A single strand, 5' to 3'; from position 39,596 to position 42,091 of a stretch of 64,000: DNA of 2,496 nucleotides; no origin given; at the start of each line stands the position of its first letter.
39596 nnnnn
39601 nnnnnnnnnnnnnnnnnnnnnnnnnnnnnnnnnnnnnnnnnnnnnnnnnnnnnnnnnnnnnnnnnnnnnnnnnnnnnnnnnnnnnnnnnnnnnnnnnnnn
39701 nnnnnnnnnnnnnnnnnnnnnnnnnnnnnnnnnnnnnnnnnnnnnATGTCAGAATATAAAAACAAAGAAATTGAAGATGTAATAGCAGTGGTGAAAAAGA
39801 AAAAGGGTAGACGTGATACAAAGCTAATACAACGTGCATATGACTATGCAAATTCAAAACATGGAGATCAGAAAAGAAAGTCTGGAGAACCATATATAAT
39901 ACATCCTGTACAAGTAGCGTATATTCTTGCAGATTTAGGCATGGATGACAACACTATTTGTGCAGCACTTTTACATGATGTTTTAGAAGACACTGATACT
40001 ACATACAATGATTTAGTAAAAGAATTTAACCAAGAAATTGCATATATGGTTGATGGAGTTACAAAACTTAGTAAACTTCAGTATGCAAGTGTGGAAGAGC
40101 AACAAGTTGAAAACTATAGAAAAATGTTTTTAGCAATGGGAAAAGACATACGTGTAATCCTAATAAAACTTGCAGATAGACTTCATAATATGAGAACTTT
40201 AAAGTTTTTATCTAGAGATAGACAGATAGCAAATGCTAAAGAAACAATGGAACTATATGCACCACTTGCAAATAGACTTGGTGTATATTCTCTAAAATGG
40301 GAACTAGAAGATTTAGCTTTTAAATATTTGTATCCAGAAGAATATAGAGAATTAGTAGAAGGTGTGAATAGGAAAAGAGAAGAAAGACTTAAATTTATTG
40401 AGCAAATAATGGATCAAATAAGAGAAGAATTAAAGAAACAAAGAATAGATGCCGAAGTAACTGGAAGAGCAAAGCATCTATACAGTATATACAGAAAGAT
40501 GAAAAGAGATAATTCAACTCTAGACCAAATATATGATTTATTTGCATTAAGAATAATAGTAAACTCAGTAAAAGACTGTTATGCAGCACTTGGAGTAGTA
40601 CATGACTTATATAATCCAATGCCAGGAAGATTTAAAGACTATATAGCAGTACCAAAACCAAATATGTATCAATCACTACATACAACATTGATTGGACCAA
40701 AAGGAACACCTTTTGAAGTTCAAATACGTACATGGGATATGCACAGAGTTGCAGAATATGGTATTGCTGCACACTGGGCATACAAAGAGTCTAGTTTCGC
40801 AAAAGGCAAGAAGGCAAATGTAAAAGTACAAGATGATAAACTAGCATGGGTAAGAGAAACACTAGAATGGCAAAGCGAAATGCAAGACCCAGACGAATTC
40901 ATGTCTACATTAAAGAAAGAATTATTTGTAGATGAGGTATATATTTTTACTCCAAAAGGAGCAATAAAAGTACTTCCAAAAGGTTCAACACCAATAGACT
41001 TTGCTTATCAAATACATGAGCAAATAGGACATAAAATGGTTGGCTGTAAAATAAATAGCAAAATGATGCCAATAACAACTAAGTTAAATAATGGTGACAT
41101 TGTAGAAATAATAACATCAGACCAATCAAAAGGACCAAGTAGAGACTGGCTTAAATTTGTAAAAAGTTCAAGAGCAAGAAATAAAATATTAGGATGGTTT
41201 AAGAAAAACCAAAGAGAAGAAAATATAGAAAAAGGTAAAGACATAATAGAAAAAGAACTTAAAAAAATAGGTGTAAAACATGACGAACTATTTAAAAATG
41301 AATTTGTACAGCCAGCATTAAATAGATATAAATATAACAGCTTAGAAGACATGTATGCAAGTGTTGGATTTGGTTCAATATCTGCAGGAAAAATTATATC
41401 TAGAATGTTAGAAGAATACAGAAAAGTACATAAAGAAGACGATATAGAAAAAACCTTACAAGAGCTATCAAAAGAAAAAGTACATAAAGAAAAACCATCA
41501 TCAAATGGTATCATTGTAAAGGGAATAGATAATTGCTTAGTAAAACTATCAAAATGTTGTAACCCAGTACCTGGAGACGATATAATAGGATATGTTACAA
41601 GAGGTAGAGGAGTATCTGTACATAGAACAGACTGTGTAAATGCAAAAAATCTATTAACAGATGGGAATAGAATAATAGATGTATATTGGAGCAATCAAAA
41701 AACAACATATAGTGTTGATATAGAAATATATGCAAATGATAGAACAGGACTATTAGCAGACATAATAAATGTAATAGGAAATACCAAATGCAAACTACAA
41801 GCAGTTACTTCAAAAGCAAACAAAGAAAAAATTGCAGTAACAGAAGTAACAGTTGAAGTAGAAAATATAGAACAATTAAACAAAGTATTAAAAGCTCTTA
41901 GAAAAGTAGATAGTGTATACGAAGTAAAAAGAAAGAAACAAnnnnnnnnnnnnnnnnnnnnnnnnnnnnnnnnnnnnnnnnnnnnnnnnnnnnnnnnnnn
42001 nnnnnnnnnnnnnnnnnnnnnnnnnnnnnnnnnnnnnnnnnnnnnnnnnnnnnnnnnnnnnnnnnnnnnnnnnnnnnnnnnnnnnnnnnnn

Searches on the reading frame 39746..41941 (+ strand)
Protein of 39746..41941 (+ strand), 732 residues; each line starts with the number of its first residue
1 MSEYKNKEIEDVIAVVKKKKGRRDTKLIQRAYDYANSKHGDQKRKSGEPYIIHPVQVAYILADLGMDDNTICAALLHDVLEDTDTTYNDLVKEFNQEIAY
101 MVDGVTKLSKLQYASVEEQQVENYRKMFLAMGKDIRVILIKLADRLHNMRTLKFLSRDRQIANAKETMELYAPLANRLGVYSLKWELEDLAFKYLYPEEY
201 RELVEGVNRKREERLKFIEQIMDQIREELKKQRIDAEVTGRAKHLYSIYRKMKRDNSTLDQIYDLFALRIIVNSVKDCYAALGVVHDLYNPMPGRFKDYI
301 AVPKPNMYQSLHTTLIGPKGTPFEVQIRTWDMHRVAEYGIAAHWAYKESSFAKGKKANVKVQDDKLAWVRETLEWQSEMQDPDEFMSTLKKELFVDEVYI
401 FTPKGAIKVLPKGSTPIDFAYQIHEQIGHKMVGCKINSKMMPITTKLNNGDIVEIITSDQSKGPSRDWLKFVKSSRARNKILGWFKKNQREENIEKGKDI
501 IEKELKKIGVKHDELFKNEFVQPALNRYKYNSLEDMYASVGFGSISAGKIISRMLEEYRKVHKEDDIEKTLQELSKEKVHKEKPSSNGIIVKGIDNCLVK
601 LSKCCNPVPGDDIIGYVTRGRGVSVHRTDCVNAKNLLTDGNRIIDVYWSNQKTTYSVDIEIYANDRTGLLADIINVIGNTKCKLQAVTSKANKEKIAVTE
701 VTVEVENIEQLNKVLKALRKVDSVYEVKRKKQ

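Call 103: search_protein_families(library=pfam, proteins=[window:39746-41941:+], max_evalue=0.001)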
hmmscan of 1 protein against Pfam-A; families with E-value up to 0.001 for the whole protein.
window:39746-41941:+ (732 aa): 7 families
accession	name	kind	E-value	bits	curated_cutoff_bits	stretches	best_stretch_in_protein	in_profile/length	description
PF13328.12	HD_4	-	5.7e-49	166.3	27.2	1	31-180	1-155/156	HD domain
PF04607.23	RelA_SpoT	-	1.8e-44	151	27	1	240-349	1-111/113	Region found in RelA / SpoT proteins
PF13291.12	ACT_4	-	2.6e-22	79.7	27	1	652-729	2-80/80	ACT domain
PF02824.27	TGS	-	1.6e-21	76.6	22.2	1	398-457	1-60/60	TGS domain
PF19296.4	RelA_AH_RIS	-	6.7e-13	49.6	23.8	1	476-627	8-169/185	RelA/SpoT, AH and RIS domains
PF01966.28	HD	-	8.5e-13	49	22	1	50-149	1-116/116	HD domain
PF01842.31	ACT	-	6.7e-07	29.4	27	1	659-721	3-64/66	ACT domain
